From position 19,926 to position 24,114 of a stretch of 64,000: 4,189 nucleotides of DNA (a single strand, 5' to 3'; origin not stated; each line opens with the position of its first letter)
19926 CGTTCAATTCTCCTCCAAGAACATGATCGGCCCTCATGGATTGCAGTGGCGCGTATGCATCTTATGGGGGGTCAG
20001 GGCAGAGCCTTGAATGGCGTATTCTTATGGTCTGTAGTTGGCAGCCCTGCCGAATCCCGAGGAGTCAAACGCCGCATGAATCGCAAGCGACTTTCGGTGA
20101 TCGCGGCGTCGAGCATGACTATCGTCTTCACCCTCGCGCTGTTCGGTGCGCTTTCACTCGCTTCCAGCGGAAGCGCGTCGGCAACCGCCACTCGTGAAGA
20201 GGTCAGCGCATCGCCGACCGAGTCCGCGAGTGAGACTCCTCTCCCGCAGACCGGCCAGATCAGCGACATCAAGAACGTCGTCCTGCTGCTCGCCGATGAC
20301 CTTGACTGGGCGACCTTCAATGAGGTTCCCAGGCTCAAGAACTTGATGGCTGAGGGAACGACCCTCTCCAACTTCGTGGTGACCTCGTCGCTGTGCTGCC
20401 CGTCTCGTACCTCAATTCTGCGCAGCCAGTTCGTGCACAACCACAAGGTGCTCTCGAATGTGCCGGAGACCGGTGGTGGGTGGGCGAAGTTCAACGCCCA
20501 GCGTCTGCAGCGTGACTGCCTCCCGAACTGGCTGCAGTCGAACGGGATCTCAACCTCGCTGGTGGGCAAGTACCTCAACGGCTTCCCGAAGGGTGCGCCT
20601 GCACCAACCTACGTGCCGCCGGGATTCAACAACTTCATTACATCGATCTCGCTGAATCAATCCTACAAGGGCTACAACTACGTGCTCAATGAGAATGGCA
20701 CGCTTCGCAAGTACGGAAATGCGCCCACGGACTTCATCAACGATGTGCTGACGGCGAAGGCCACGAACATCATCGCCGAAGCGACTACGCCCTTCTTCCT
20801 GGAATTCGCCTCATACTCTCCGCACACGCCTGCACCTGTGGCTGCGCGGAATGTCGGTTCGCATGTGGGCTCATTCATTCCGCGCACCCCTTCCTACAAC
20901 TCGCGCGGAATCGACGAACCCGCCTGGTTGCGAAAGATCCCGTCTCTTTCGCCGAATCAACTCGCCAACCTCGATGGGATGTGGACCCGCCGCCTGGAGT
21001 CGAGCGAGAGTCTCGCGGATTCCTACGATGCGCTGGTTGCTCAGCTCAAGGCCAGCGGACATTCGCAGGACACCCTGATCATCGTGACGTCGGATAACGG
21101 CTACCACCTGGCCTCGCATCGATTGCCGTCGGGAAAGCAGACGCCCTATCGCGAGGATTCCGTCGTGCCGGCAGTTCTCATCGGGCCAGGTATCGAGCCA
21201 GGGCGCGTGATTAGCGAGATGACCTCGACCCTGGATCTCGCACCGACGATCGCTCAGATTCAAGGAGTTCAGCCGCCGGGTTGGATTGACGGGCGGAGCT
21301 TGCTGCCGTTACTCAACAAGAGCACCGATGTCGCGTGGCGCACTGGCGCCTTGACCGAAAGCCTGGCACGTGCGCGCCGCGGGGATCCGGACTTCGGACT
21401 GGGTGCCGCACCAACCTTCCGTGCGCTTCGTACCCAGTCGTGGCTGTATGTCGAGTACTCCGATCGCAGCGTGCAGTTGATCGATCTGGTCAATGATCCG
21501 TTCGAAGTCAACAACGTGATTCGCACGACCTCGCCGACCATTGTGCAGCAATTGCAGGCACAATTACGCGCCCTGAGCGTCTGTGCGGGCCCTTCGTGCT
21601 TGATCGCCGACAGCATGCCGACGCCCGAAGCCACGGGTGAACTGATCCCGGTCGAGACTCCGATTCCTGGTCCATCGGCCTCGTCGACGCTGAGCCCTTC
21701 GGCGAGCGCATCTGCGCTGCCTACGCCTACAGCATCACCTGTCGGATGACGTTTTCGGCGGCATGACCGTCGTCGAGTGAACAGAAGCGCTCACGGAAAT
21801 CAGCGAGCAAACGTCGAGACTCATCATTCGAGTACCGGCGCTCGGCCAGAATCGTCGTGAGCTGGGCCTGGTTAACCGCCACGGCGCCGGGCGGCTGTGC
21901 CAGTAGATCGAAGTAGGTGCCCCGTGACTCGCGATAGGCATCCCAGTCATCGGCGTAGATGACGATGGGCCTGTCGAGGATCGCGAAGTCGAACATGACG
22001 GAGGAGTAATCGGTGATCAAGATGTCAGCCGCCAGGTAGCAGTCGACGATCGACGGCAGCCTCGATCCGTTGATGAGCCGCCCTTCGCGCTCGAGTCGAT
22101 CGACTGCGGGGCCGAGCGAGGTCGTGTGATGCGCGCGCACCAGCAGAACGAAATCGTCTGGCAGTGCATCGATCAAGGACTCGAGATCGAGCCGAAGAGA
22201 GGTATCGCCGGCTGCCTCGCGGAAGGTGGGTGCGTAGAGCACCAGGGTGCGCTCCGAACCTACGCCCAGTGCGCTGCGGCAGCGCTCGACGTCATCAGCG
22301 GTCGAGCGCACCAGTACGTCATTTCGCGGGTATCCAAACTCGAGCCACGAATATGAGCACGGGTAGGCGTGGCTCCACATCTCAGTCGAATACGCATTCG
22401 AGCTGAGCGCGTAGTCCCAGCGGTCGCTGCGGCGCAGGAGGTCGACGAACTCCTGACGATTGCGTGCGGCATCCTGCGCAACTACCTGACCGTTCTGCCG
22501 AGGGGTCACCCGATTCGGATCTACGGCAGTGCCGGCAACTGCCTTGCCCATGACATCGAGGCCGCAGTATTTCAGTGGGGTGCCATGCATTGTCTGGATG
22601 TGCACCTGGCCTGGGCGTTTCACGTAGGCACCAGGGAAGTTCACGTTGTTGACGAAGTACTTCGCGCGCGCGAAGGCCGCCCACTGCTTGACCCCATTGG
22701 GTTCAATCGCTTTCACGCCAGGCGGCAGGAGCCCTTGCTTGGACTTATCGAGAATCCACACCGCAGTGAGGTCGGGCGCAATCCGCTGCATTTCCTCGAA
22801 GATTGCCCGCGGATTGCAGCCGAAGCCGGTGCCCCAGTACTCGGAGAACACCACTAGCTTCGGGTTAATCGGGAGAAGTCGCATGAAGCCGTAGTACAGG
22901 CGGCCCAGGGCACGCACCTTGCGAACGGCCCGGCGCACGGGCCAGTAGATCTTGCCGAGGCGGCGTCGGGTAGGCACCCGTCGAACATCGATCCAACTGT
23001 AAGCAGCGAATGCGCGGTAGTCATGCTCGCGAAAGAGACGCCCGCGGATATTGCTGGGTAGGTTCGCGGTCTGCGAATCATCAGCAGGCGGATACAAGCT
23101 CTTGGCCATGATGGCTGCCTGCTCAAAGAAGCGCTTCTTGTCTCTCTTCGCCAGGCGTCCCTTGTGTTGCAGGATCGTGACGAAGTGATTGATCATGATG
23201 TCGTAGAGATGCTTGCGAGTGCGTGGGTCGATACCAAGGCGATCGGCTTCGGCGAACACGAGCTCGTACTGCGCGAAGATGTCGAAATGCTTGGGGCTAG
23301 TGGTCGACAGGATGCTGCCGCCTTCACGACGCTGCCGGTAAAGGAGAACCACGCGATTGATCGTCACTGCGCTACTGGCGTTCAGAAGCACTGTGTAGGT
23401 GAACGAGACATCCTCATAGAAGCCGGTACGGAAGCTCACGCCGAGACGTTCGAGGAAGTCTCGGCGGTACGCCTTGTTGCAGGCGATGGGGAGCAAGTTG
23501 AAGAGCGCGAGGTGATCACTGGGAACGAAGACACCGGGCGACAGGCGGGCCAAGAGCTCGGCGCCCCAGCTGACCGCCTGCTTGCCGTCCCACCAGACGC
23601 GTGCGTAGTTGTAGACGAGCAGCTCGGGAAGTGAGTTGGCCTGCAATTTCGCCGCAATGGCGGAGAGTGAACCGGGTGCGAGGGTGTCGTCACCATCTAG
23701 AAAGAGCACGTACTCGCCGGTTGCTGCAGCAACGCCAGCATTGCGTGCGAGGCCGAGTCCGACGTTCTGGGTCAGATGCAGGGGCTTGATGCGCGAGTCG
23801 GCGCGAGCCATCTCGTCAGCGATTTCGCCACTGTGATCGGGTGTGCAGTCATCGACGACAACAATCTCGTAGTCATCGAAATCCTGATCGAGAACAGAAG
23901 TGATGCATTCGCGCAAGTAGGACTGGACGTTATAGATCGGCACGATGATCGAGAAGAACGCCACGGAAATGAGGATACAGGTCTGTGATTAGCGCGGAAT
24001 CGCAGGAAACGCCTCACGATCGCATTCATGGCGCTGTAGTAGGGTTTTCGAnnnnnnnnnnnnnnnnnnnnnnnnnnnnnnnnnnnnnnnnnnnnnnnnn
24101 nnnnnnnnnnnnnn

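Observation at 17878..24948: Wall-glycopolymer locus pairing a PAPS-type sulfotransferase with a secreted Cys-sulfatase: possible sulfated teichoic-acid-like polymer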

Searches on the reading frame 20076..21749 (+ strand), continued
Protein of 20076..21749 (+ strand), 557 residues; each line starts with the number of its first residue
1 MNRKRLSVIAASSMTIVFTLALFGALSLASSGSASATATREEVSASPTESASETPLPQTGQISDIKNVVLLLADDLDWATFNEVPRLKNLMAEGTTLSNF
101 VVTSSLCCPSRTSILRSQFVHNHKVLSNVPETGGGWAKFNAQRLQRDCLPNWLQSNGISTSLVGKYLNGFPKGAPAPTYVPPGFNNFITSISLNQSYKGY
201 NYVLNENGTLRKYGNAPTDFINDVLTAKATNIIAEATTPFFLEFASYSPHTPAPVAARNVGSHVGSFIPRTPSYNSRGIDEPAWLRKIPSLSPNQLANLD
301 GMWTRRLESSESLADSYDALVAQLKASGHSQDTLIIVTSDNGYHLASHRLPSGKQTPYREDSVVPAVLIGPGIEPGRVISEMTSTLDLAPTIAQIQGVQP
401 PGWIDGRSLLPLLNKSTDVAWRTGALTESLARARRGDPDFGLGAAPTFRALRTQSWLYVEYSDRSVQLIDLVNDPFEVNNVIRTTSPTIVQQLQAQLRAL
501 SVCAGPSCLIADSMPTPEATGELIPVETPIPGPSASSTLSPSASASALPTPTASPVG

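Call 31: search_solved_structures(query=A2, max_evalue=1e-10, show_alignments=0)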
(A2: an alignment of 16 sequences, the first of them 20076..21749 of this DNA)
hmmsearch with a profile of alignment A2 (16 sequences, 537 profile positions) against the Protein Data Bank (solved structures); distinct sequences matched with E-value up to 1e-10: 65 (the best 60 are shown).
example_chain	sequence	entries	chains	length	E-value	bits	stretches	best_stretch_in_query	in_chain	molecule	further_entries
6hr5_A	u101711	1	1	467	2e-38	135.3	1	74-510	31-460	Alpha-L-rhamnosidase/sulfatase (GH78)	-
7p24_AAA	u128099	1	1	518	1.9e-32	115.6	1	307-510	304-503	Mucin-desulfating sulfatase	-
9s03_A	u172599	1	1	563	1.3e-31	112.8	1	317-510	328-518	Putative sulfatase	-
9s8y_A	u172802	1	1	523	1e-30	109.9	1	320-509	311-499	Sulfatase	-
7snj_A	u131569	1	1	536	1.1e-30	109.8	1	313-515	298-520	Arylsulfatase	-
4upk_A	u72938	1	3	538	1.6e-30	109.3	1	327-479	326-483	PHOSPHONATE MONOESTER HYDROLASE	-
7ebp_A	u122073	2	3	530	2.8e-30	108.4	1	320-509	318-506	Sulfatase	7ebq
7sno_A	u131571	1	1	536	1.6e-29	105.9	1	313-515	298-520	Arylsulfatase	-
7lha_A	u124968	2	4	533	2.9e-29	105.1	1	312-433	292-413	Exo-L-galactose-6-sulfatase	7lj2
2w8s_A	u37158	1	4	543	3e-29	105.1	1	223-491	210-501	PHOSPHONATE MONOESTER HYDROLASE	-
5g2v_A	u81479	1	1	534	1.5e-27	99.4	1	324-495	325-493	N-ACETYLGLUCOSAMINE-6-SULFATASE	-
7stt_A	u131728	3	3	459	1.1e-26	96.6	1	75-505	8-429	N-acetylgalactosamine-6-sulfatase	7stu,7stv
2vqr_A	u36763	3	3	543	1.2e-26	96.4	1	224-492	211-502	PUTATIVE SULFATASE | Multifunctional alkaline phosphatase superfamily protein pRL90232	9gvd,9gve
6prm_A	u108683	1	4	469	2.2e-24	89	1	69-270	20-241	exo-4S-kappa carrageenan S1 sulfatase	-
4upl_A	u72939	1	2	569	2.7e-24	88.7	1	233-489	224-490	SULFATASE FAMILY PROTEIN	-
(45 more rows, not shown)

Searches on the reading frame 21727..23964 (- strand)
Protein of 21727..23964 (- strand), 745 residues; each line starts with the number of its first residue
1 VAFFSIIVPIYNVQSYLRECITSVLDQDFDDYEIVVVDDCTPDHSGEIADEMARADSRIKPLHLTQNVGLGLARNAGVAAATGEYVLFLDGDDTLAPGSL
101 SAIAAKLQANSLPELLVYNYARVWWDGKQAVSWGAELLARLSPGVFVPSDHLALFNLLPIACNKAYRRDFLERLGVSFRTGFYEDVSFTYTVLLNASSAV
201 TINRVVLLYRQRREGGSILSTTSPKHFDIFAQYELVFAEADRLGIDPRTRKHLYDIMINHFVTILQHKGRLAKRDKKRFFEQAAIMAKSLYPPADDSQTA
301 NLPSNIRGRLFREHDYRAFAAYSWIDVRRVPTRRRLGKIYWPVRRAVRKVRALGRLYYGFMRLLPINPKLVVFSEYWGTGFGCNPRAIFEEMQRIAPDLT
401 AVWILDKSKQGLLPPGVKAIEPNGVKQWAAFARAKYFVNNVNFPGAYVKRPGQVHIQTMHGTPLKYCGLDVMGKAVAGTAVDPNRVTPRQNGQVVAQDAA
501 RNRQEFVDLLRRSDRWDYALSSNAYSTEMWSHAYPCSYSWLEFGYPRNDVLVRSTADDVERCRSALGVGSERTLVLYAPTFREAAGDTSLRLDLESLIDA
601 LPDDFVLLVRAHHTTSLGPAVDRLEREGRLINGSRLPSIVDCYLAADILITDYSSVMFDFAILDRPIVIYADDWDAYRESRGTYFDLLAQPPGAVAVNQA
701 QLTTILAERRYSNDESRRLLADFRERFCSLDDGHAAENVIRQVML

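Call 4: search_protein_families(library=pfam, proteins=[window:21727-23964:-], max_evalue=0.01)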
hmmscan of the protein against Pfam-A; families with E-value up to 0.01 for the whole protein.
window:21727-23964:- (745 aa): 4 families
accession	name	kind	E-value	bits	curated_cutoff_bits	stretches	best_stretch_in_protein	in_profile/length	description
PF04464.20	Glyphos_transf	-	1.6e-106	356.8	22.1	1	358-744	3-366/367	CDP-Glycerol:Poly(glycerophosphate) glycerophosphotransferase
PF00535.33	Glycos_transf_2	-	1.9e-36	126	23.3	1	5-155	1-159/168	Glycosyl transferase family 2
PF13641.12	Glyco_tranf_2_3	-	1.4e-10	42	27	1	4-107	3-111/230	Glycosyltransferase like family 2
PF10111.15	Glyco_tranf_2_2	-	5.4e-08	33.1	27.3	1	5-111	1-110/276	Glycosyltransferase like family 2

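Call 5: search_protein_families(library=ncbifam, proteins=[window:21727-23964:-], max_evalue=0.001)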
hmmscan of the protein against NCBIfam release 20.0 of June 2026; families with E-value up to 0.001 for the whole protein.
window:21727-23964:- (745 aa): 25 families
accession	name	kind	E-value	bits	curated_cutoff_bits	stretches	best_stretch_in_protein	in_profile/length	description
NF041712.1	techglyph_taseTarF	equivalog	4.5e-61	207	550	1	366-744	24-387/388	teichoic acid glycerol-phosphate transferase TarF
NF007482.0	PRK10073.1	equivalog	1.6e-26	93.1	423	1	4-209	8-215/334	glycosyltransferase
NF047683.1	TeichurnBiosyTuaG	equivalog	9.6e-24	84.4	400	1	4-101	8-105/252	teichuronic acid biosynthesis protein TuaG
NF050050.1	ProtGlycPglI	equivalog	2.7e-20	73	500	1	1-108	1-109/306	GalNAc(5)-diNAcBac-PP-undecaprenol beta-1,3-glucosyltransferase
TIGR03937.1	PgaC_IcaA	equivalog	9.5e-18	64.3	422.3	1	4-109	47-152/407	poly-beta-1,6-N-acetyl-D-glucosamine synthase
NF038299.1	EPS_HpsN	equivalog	2.6e-15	56.2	425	1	4-109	3-108/317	hormogonium polysaccharide biosynthesis glycosyltransferase HpsN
NF041875.1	EPS_EpsD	equivalog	3.7e-15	56.2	370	1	5-105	2-102/325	exopolysaccharide biosynthesis glycosyltransferase EpsD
NF041713.1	Tar_polymTarL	equivalog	3.6e-14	52.3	1000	1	544-743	358-559/562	teichoic acid ribitol-phosphate polymerase TarL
NF007453.0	PRK10018.1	equivalog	8.9e-14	51.8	382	1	3-108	7-112/280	colanic acid biosynthesis glycosyltransferase WcaA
NF053739.1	GlytfEpsEBac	equivalog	1.4e-13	50.4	450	1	5-97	4-97/265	glycosyltransferase EpsE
TIGR04017.1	WcaA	equivalog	4.2e-13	49.5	495.75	1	4-106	7-109/279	colanic acid biosynthesis glycosyltransferase WcaA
TIGR03965.1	mycofact_glyco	equivalog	5.2e-13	48.7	280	1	5-108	77-180/467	mycofactocin biosynthesis glycosyltransferase MftF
NF041711.1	TagprimaseTarB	equivalog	6.7e-12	45.3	500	1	540-683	178-305/362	teichoic acid glycerol-phosphate primase TarB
NF041394.1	GtaseAglG_Halo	equivalog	5.9e-11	42.2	440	1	5-94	4-94/304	glucosyl-dolichyl phosphate glucuronosyltransferase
TIGR04283.1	glyco_like_mftF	equivalog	2.6e-10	40.3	182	1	5-109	2-99/221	TIGR04283 family arsenosugar biosynthesis glycosyltransferase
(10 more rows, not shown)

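Call 32: search_solved_structures(query=window:21727-23964:-, max_evalue=0.00001, show_alignments=1)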
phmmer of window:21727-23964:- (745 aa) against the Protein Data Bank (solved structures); distinct sequences matched with E-value up to 0.00001: 22.
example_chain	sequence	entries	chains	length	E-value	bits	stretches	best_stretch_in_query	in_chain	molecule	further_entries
3l7i_A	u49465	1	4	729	2.5e-65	224.4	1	4-738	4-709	Teichoic acid biosynthesis protein F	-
3l7j_A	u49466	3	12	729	2.5e-64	221.1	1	4-738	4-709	Teichoic acid biosynthesis protein F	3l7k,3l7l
3l7m_A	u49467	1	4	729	6.5e-64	219.7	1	4-738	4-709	Teichoic acid biosynthesis protein F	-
8qoy_A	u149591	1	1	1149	1.2e-26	96.5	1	354-740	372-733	TagF-like capsule polymerase Cps3D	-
5hea_A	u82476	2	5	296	9e-23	83.7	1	4-217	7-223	Putative glycosyltransferase (GalT1)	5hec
3bcv_A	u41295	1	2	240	3.1e-20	75.3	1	4-95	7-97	Putative glycosyltransferase protein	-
5tze_C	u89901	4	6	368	2.3e-17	65.8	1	4-240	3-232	Glycosyl transferase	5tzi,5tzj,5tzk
5tz8_A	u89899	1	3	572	7e-17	64.2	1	4-240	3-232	Glycosyl transferase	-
2z87_A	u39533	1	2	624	2.1e-14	56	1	4-101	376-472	Chondroitin synthase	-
2z86_A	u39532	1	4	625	2.1e-14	56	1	4-101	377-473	Chondroitin synthase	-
8vh7_A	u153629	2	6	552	3.3e-11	45.4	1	4-96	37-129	Heparosan synthase B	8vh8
8viw_A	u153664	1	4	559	3.4e-11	45.4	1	4-96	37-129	Heparosan synthase B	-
8bz4_A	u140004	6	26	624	2e-10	42.9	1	4-195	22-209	Glycosyltransferase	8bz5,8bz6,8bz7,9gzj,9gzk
8va1_A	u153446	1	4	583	2e-10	42.9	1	527-742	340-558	Teichoic acid ribitol-phosphate polymerase TarL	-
9jma_A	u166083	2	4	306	4.4e-10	41.7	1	4-141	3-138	GalNAc(5)-diNAcBac-PP-undecaprenol beta-1,3-glucosyltransferase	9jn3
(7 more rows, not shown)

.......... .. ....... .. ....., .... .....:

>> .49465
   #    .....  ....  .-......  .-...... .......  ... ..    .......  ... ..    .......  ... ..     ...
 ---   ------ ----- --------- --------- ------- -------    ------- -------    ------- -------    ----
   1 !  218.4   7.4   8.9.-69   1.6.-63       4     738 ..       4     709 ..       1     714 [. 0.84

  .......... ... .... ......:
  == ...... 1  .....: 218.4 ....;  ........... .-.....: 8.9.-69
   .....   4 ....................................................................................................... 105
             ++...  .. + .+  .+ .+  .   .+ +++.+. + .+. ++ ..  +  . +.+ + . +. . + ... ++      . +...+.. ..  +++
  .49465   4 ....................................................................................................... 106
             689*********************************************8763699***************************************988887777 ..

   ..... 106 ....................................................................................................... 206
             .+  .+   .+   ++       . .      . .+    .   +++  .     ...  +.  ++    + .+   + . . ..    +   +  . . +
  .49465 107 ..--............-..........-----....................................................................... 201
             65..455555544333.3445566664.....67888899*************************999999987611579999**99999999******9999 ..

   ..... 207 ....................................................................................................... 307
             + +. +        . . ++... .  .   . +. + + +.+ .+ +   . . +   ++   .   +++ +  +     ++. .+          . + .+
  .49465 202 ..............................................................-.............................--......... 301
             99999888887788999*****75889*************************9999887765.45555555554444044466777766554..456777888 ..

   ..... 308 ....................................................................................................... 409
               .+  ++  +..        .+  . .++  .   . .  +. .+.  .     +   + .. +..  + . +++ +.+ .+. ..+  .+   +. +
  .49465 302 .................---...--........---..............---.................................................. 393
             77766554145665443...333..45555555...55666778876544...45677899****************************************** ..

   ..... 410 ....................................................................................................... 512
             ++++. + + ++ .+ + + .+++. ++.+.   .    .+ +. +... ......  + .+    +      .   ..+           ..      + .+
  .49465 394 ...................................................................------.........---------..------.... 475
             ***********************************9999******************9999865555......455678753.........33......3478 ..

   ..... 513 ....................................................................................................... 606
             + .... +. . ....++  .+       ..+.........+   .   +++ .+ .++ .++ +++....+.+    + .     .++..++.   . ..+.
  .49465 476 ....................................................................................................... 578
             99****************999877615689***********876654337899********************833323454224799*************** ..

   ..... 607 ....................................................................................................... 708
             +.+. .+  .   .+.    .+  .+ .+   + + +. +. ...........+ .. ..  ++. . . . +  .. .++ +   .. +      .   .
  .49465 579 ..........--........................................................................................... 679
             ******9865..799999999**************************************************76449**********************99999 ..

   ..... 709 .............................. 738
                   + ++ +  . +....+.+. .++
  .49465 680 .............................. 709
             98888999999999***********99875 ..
